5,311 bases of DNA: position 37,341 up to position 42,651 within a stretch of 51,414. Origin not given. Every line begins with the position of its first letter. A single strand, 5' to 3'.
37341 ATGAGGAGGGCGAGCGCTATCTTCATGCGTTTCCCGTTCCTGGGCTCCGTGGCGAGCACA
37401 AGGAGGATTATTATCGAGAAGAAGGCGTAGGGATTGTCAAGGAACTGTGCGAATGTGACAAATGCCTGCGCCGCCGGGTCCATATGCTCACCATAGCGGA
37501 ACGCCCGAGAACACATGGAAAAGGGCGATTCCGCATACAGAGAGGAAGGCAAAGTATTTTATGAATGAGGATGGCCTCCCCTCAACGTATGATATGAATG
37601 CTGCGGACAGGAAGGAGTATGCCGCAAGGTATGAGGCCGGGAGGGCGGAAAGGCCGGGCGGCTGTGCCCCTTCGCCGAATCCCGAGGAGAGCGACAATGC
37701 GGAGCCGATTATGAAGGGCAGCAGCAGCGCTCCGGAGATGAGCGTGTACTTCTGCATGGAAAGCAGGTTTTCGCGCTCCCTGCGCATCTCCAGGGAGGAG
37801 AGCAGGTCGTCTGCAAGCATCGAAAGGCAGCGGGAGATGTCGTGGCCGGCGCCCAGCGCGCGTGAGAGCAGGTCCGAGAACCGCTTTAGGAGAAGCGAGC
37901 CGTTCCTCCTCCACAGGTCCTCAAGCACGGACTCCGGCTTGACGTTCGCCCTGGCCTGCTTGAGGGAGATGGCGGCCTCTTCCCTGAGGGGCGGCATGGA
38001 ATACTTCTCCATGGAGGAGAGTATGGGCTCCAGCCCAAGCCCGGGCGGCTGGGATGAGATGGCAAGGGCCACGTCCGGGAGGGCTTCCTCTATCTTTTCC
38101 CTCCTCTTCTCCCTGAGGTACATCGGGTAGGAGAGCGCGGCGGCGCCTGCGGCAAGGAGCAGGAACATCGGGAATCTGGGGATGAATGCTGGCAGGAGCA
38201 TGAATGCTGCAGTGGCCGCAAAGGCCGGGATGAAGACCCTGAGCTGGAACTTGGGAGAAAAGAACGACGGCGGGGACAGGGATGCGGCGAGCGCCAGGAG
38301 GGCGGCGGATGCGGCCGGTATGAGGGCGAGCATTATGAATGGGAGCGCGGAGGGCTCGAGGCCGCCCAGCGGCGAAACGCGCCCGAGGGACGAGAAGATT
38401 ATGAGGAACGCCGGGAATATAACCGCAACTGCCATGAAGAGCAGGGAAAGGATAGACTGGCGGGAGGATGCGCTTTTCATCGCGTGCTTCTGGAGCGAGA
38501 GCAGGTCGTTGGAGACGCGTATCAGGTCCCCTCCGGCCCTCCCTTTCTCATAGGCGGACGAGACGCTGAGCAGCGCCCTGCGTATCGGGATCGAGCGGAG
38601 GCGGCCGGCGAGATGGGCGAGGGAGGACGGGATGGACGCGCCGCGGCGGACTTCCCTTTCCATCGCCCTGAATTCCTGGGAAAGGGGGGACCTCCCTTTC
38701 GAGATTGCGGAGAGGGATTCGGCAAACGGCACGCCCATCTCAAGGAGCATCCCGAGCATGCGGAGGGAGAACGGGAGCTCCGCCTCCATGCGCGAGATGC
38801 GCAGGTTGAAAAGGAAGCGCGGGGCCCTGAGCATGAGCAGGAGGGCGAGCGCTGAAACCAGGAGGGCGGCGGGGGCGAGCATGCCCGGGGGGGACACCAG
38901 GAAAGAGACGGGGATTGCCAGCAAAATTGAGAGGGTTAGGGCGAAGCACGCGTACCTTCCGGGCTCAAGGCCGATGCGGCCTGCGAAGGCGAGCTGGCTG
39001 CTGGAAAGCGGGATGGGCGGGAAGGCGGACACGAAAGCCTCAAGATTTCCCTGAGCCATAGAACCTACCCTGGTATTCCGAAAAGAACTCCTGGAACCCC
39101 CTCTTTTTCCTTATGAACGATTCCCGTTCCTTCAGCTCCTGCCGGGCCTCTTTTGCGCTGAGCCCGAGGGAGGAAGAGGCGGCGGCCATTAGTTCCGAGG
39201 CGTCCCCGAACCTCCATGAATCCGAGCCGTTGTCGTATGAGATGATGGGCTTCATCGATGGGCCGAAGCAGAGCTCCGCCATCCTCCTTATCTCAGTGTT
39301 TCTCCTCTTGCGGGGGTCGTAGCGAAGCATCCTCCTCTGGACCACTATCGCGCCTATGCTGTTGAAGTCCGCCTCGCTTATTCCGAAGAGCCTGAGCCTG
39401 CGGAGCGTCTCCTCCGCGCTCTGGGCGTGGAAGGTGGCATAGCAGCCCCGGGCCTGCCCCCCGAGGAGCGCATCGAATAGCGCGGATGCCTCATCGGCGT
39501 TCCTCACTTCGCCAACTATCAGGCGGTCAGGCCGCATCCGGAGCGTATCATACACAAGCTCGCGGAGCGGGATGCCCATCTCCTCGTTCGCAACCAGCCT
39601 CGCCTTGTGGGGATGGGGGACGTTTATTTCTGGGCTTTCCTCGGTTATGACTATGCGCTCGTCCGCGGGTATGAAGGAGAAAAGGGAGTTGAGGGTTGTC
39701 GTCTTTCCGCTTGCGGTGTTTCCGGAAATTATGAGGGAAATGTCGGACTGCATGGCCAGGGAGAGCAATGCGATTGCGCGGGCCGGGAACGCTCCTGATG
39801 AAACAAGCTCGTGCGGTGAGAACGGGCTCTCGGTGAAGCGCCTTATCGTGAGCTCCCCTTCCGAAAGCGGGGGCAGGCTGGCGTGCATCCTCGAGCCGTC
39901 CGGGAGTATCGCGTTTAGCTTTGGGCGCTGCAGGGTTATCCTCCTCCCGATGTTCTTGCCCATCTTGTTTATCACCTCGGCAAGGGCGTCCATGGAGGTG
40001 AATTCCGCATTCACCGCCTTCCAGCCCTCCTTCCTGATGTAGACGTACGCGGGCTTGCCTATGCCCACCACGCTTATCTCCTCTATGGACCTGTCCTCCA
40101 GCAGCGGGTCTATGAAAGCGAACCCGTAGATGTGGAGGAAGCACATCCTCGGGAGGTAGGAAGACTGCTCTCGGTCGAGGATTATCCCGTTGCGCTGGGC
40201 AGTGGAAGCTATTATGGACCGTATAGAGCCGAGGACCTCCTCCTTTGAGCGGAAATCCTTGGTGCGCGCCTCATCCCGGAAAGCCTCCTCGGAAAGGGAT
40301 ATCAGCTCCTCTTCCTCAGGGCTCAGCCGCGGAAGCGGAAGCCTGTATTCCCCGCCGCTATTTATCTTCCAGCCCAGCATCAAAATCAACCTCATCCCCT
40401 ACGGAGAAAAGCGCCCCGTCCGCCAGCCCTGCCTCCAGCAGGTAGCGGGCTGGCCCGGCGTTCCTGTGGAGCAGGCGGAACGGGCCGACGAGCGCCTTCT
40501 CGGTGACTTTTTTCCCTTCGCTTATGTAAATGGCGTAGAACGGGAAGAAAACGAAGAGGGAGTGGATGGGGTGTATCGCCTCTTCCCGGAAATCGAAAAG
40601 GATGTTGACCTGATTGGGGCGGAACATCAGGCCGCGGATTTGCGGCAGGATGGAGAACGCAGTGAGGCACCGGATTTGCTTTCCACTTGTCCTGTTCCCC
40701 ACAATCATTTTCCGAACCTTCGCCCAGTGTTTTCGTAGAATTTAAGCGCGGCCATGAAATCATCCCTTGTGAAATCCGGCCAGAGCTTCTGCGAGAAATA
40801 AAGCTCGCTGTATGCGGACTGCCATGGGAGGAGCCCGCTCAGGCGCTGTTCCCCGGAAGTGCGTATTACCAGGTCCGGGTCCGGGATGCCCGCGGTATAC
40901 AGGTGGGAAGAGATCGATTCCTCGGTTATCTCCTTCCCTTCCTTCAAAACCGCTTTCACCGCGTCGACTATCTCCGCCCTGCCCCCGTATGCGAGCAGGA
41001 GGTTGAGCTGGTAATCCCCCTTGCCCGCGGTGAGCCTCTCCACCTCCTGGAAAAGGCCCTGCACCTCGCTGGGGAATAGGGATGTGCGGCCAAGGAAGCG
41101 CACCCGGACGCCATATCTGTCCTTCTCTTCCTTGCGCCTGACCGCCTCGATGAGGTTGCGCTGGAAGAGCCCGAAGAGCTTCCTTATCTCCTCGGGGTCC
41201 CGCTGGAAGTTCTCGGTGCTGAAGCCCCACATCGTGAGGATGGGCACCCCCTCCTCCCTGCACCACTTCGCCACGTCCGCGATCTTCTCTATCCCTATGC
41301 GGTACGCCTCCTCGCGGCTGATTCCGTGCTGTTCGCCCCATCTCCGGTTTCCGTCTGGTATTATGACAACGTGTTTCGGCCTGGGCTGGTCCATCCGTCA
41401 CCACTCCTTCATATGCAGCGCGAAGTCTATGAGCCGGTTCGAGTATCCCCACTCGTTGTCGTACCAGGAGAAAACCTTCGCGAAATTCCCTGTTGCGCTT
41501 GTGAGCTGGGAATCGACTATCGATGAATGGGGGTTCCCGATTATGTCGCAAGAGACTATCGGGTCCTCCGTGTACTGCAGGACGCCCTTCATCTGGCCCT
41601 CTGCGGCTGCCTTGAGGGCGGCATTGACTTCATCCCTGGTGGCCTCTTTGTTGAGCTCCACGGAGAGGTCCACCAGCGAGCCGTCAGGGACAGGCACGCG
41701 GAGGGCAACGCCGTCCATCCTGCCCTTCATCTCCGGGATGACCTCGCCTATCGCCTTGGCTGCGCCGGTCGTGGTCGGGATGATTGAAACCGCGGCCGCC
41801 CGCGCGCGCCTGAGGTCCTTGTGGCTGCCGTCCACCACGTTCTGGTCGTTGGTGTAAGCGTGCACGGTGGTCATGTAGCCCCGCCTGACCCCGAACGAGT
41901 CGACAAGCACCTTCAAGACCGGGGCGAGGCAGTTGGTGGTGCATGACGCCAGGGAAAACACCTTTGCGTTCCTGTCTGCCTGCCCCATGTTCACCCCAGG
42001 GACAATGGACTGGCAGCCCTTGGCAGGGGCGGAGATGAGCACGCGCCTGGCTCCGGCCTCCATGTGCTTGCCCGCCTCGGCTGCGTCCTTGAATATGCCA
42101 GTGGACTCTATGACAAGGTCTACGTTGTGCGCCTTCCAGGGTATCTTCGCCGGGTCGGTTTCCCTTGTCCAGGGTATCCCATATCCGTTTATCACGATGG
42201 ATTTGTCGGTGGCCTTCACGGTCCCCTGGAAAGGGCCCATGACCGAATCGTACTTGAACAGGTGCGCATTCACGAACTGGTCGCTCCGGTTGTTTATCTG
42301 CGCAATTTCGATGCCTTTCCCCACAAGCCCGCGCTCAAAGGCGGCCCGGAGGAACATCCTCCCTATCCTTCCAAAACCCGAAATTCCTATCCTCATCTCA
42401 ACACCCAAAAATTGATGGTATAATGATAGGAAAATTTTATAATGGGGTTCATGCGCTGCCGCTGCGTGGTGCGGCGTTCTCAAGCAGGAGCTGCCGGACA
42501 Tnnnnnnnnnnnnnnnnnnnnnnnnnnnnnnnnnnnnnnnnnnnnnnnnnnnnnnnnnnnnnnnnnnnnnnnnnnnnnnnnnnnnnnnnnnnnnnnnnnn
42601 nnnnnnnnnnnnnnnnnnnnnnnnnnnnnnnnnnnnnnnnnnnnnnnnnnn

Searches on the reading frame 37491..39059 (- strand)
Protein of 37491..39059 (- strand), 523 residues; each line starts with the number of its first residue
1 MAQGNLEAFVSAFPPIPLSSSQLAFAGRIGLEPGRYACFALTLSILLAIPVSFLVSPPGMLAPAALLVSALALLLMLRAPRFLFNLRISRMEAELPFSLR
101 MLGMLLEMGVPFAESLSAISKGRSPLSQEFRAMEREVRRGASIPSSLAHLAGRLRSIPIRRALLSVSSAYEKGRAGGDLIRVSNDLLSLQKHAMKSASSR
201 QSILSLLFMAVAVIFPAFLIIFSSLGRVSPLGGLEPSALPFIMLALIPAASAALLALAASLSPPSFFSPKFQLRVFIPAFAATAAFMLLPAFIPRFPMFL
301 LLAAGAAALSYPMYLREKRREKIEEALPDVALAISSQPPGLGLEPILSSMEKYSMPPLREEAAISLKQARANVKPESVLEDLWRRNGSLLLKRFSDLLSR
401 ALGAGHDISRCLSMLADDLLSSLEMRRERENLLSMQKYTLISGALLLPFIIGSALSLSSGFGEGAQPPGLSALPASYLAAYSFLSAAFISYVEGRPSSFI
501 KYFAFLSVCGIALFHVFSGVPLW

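Call 85: search_protein_families(library=pfam, proteins=[window:37491-39059:-], max_evalue=0.001)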
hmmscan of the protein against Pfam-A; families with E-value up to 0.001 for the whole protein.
window:37491-39059:- (523 aa): 1 family
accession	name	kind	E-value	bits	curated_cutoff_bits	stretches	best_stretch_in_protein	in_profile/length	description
PF00482.28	T2SSF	-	3.9e-17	62.8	25.2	2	99-221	2-123/125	Type II secretion system (T2SS), protein F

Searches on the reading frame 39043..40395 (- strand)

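Call 85: search_protein_families(library=pfam, proteins=[window:39043-40395:-], max_evalue=0.001)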
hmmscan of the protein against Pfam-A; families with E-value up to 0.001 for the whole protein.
window:39043-40395:- (451 aa): 1 family
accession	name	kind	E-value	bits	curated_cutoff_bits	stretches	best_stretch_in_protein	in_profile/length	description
PF00437.27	T2SSE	-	8.3e-38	130.4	24.9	1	93-364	6-286/370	Type II/IV secretion system protein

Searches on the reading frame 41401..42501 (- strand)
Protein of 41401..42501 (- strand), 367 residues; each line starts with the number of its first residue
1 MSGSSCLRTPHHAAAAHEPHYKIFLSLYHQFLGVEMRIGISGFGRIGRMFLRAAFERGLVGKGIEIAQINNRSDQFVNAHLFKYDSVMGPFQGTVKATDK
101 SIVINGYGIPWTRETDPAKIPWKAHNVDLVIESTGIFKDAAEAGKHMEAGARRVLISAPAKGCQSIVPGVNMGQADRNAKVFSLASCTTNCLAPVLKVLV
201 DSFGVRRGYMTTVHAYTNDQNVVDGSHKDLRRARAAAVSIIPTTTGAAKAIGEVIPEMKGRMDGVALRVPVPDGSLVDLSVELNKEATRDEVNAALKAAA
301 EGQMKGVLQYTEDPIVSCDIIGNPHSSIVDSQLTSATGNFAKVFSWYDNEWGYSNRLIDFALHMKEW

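Call 85: search_protein_families(library=pfam, proteins=[window:41401-42501:-], max_evalue=0.001)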
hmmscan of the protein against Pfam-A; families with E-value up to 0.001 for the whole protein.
window:41401-42501:- (367 aa): 2 families
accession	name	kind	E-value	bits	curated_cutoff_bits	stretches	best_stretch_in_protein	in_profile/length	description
PF02800.25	Gp_dh_C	-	8.2e-67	224.1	24.4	1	192-347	1-158/158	Glyceraldehyde 3-phosphate dehydrogenase, C-terminal domain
PF00044.30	Gp_dh_N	-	1.1e-31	109.5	31.7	1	36-139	1-100/101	Glyceraldehyde 3-phosphate dehydrogenase, NAD binding domain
